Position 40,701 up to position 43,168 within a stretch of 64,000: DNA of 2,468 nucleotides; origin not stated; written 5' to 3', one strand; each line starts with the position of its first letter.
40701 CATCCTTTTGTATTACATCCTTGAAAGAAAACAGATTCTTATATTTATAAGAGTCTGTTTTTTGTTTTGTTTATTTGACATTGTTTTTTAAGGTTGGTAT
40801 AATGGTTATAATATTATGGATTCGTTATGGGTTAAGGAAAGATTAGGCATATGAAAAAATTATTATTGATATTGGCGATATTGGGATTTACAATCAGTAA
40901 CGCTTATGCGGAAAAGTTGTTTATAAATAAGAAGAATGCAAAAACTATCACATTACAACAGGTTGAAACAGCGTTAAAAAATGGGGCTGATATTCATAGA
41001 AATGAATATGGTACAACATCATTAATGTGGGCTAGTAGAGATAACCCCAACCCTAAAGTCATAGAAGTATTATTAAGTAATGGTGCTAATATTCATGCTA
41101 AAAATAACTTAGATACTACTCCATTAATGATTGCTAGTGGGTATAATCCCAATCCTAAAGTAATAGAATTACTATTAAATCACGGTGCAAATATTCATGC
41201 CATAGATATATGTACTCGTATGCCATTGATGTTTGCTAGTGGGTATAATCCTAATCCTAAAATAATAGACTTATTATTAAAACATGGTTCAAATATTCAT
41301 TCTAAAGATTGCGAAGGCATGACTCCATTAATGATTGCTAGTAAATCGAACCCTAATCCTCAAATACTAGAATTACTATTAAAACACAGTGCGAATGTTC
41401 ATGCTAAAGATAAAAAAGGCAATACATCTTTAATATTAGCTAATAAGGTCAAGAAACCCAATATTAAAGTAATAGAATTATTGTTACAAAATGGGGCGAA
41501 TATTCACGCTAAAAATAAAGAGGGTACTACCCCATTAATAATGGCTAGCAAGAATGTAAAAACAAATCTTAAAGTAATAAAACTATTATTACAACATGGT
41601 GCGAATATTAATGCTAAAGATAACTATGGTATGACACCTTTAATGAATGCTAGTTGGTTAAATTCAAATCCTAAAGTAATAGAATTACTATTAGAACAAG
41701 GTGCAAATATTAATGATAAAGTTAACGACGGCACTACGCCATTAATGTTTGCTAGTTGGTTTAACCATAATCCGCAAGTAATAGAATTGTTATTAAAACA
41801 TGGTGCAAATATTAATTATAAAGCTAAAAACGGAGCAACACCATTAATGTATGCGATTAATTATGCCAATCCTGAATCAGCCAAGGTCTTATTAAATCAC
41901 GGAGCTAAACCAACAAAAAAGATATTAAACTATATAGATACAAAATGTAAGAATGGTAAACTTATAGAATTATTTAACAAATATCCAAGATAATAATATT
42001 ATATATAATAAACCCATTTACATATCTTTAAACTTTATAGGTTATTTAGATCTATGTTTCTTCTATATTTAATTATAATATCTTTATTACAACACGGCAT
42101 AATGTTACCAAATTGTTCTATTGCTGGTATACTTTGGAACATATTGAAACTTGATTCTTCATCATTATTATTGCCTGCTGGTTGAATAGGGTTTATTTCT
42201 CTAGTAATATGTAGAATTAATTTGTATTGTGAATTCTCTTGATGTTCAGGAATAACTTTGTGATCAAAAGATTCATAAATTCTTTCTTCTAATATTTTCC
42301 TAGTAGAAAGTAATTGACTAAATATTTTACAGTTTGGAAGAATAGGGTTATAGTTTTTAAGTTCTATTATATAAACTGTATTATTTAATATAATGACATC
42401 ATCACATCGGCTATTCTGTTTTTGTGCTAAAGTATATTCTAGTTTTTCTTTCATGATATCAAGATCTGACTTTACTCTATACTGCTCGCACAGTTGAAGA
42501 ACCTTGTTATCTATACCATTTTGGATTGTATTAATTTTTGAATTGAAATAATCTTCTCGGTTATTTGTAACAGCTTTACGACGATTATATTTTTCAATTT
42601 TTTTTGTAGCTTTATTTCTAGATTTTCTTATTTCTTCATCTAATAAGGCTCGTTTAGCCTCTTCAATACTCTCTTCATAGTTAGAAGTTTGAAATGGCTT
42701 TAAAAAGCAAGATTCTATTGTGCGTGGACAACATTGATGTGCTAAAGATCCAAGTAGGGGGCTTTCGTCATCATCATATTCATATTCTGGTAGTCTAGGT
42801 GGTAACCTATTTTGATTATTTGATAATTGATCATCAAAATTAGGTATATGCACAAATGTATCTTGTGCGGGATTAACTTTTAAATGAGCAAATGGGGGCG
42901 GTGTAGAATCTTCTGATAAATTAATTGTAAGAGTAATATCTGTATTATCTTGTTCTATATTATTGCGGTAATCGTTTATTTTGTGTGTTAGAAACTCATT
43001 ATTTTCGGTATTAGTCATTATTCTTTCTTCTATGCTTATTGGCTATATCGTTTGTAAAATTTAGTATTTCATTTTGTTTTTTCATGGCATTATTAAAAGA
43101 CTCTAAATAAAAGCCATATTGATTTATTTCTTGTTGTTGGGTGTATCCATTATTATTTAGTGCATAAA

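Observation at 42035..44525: Translationally coupled ABC-ATPase plus putative PD-(D/E)xK partner: candidate uncharacterised defence module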

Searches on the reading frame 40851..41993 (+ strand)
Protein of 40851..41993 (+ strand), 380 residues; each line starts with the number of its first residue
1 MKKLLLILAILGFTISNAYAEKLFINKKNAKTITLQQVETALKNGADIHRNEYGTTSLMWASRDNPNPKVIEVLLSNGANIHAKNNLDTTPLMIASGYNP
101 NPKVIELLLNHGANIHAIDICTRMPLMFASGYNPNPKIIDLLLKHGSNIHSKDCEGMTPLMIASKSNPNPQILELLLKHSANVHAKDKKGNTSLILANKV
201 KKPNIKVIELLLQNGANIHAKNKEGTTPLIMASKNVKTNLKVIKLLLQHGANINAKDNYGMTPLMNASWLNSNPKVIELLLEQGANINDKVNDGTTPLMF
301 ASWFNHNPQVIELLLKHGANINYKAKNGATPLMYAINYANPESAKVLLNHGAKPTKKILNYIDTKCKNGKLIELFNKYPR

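Call 55: search_protein_families(library=pfam, proteins=[window:40851-41993:+], max_evalue=0.001)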
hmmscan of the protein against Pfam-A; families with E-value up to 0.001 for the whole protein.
window:40851-41993:+ (380 aa): 9 families
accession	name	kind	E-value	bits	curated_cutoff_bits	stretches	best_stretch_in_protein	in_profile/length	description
PF00023.36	Ank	-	8e-64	208.4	21.1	7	293-324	1-31/33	Ankyrin repeat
PF12796.13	Ank_2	-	7.8e-56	187.1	27.3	4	202-290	7-89/90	Ankyrin repeats (3 copies)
PF13637.12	Ank_4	-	4.7e-51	170.1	22.7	7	238-281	8-50/50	Ankyrin repeats (many copies)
PF13857.12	Ank_5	-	2.3e-43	146.2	27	5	246-298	1-53/56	Ankyrin repeats (many copies)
PF13606.12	Ank_3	-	1.4e-37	123.3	22.3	0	327-354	1-28/30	Ankyrin repeat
PF24521.3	Ank_KRIT1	-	2.1e-13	50.7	80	0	149-214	78-142/149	KRIT1 ankyrin-repeats domain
PF23745.1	ANK_LRRK2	-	2.3e-12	47.3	27.5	0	193-252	32-89/130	LRRK2 ANK repeat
PF06128.16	Shigella_OspC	-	1.7e-06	28.5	25.6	0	162-219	230-289/292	Shigella flexneri OspC protein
PF02784.22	Orn_Arg_deC_N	-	4.1e-05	23.5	23.4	0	50-82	12-44/247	Pyridoxal-dependent decarboxylase, pyridoxal binding domain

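Call 89: search_protein_families(library=padloc, proteins=[window:40851-41993:+], max_evalue=0.001)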
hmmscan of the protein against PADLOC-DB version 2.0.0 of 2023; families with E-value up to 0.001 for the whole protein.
window:40851-41993:+ (380 aa): 3 families
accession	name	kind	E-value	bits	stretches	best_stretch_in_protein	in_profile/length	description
PDLC04783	PDC-M72A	-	2.5e-47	160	3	239-357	242-358/392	-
PDLC02908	Ankyrin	-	1.9e-20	70.7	2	152-284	732-860/880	-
PDLC02203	MzaA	-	2.6e-08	30.6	0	200-262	19-79/683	-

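Call 98: search_protein_families(library=phrogs, proteins=[window:40851-41993:+], max_evalue=0.01)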
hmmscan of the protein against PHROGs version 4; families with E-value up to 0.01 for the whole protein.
window:40851-41993:+ (380 aa): 5 families
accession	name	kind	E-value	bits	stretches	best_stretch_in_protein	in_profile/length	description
phrog_9049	-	unknown function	1.1e-70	238.3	3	200-353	3232-3381/4700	-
phrog_9262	-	unknown function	7.5e-62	210.1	4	237-337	50-152/253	-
phrog_16592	-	unknown function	4.9e-24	85.3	2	241-343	158-262/974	-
phrog_12928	-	head and packaging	0.00011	23.1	0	53-92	56-95/186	virion structural protein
phrog_7280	-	unknown function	0.00018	22.6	0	295-360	12-76/95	-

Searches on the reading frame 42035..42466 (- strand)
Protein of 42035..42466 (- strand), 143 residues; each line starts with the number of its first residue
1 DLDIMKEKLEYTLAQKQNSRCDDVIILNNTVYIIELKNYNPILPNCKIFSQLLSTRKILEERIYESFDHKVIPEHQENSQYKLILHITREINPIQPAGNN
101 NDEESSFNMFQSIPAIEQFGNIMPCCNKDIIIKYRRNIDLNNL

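Call 63: predict_structure(alignment_id=A4)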
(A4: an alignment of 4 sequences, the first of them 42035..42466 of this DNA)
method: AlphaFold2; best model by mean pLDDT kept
length: 143 residues; sequences in the alignment: 4
mean_pLDDT: 36.2   pTM: 0.30
mean pLDDT of the five models: 36.2, 34.9, 33.6, 32.0, 30.7
residues with pLDDT >= 90: 0; 70-90: 0; 50-70: 12; < 50: 131
segments of 3 or more residues with pLDDT < 50: 1-22, 35-59, 61-143
pLDDT, mean of each block of 10 residues (from residue 1): 34 37 51 49 36 42 41 29 27 27 28 24 36 46 37
secondary structure, 60 per line:
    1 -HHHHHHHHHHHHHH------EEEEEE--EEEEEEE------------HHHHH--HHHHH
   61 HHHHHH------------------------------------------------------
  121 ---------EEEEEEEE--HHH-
elements in order: H2-15 E22-27 E30-36 H49-53 H56-66 E130-137

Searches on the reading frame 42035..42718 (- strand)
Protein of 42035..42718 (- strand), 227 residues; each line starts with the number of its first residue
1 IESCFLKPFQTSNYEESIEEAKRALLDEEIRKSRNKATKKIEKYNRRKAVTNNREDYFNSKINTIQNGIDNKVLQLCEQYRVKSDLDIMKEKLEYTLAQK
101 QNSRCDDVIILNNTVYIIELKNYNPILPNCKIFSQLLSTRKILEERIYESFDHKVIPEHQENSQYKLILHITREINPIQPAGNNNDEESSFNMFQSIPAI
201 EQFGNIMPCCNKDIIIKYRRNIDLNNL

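Call 27: search_protein_representatives(protein=window:42035-42718:-)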
Query: 227 residues. Proteins with E-value up to 0.001 (for the whole library): 4; up to 1e-10: 1; up to 1e-30: 1. The best 4 are listed.
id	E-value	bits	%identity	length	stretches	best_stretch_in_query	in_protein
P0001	8.5e-143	489.6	100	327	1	1-227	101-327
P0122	2.0e-07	47.2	38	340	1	14-147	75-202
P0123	1.7e-05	40.9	33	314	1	75-224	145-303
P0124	4.2e-05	39.7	31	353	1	3-188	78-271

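Call 51: find_encoding_contigs(protein=P0123, flank=5000, max_places=2)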
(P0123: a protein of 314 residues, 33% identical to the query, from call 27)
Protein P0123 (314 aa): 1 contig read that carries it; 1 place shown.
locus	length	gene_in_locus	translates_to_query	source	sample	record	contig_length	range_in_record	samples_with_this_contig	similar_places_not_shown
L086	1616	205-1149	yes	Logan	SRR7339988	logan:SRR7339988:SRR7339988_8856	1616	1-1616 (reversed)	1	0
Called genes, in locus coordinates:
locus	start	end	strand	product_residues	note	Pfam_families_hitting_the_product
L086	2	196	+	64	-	?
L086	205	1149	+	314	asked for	-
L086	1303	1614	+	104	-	?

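Call 84: search_protein_families(library=pfam, proteins=[L086:1303-1614:+], max_evalue=0.01)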
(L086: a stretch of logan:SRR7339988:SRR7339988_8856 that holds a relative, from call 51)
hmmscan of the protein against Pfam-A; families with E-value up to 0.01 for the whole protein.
L086:1303-1614:+ (104 aa): 0 families

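Call 89: search_protein_families(library=padloc, proteins=[L086:1303-1614:+], max_evalue=0.001)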
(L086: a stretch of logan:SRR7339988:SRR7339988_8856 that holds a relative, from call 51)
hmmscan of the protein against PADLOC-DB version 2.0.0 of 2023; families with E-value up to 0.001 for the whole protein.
L086:1303-1614:+ (104 aa): 0 families

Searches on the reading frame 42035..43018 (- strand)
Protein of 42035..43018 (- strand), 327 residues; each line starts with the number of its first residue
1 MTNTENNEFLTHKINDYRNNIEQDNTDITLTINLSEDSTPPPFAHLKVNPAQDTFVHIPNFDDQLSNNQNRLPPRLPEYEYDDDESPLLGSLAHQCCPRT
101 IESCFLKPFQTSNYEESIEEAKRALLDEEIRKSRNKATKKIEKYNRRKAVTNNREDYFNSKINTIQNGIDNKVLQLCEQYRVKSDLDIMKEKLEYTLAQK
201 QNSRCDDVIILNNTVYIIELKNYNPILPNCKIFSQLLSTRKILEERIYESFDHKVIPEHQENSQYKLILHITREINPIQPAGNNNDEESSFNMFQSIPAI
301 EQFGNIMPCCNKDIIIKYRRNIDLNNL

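Call 3: search_protein_families(library=pfam, proteins=[window:42035-43018:-], max_evalue=1)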
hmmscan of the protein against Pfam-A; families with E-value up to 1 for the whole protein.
window:42035-43018:- (327 aa): 2 families
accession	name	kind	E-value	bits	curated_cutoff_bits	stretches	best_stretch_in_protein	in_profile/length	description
PF08378.17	NERD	-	0.0011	19.9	22.1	1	174-238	13-65/111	Nuclease-related domain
PF16752.10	TBCC_N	-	0.028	15.2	27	1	131-193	7-71/115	Tubulin-specific chaperone C N-terminal domain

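Call 4: search_protein_families(library=padloc, proteins=[window:42035-43018:-], max_evalue=1)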
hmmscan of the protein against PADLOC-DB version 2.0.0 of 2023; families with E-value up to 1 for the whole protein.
window:42035-43018:- (327 aa): 2 families
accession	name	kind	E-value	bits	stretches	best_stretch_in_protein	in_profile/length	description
PDLC04563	PDC-M29B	-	0.00012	20.3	1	198-252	67-122/164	-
PDLC04564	PDC-M29B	-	0.0018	16.2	1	201-256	68-123/162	-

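Call 5: search_protein_families(library=ncbifam, proteins=[window:42035-43018:-], max_evalue=1)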
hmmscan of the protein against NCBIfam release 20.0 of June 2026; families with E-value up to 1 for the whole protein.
window:42035-43018:- (327 aa): 0 families

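Call 7: find_homologous_proteins(query=window:42035-43018:-, max_evalue=0.001)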
Query window:42035-43018:- (327 aa): 1 proteins with E <= 0.001 among 1211 candidates.
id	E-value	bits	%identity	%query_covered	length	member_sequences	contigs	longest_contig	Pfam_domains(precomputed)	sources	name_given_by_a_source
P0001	4.5e-214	728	100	100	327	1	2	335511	-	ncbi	-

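Call 12: find_encoding_contigs(protein=P0001, flank=10000, max_places=4)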
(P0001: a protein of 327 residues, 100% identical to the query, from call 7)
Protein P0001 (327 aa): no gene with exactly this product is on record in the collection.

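Call 32: find_homologous_proteins(query=A1, max_evalue=0.01)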
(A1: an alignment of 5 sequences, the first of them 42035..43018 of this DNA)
Query A1 (5 sequences) (327 aa, profile of the alignment): 2 proteins with E <= 0.01 among 4858 candidates.
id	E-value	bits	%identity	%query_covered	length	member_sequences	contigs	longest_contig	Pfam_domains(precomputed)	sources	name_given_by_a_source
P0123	9.9e-108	378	28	90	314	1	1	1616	-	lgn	-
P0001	3.9e-95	337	100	100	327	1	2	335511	-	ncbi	-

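Call 42: predict_structure(alignment_id=A2)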
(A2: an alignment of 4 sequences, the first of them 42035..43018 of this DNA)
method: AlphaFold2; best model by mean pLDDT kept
length: 327 residues; sequences in the alignment: 4
mean_pLDDT: 39.8   pTM: 0.26
mean pLDDT of the five models: 39.8, 39.6, 37.5, 35.5, 34.5
residues with pLDDT >= 90: 0; 70-90: 7; 50-70: 48; < 50: 272
segments of 3 or more residues with pLDDT < 50: 1-122, 180-327
pLDDT, mean of each block of 10 residues (from residue 1): 29 41 43 43 44 46 39 32 32 25 25 42 53 69 67 61 62 52 42 38 43 45 35 35 38 32 38 31 31 25 26 23 24
secondary structure, 60 per line:
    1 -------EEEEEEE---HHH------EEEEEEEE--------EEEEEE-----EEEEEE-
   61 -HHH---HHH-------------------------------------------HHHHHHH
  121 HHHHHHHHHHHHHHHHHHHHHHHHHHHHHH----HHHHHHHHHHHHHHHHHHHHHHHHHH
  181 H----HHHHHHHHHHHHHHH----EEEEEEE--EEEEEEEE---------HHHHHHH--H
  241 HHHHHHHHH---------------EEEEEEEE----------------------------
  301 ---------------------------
elements in order: E8-14 E27-34 E43-48 E54-59 H114-150 H155-181 H186-200 E205-211 E214-221 H231-237 H240-249 E265-272

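Call 69: search_dna_similar(query=window:42035-43018:-, collection=plasmids, mode=protein, max_evalue=1, max_rows=10)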
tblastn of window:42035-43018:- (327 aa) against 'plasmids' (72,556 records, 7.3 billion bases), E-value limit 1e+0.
No match.

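Call 77: find_related_loci(query=A1, collection=metagenome_contigs, flank=6000)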
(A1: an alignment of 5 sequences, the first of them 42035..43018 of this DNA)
Query A1 (327 aa) in metagenome_contigs; peptide patterns used: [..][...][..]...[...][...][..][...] (x = any residue, [..] = any of these).
55 stretches matched a pattern, but none encodes a relative of the query by tblastn (E <= 1e-3).

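Call 78: find_related_loci(query=A1, collection=viral_contigs, flank=6000)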
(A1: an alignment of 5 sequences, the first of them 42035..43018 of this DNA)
Query A1 (327 aa) in viral_contigs; peptide patterns used: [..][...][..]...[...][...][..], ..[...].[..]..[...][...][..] (x = any residue, [..] = any of these).
30 stretches matched a pattern, but none encodes a relative of the query by tblastn (E <= 1e-3).

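Call 94: search_solved_structures(query=A1, max_evalue=10)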
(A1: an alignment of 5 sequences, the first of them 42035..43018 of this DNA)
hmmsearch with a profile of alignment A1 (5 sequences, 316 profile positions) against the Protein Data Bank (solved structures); distinct sequences matched with E-value up to 10: 5.
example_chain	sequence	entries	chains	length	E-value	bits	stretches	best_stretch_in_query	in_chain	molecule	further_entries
5orm_A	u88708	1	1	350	0.0043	19.8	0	187-207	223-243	cPPR-Telo1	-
5orq_A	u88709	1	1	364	0.006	19.3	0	187-207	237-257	cPPR-Telo1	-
4pjq_A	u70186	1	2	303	0.015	18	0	187-207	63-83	Pentatricopeptide repeat protein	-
4pjr_A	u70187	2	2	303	0.053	16.2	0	187-207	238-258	Pentatricopeptide repeat protein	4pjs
7s0r_A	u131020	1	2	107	0.058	16.1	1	91-165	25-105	C protein beta antigen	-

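Call 98: search_protein_families(library=phrogs, proteins=[window:42035-43018:-], max_evalue=0.01)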
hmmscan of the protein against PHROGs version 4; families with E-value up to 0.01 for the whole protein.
window:42035-43018:- (327 aa): 0 families
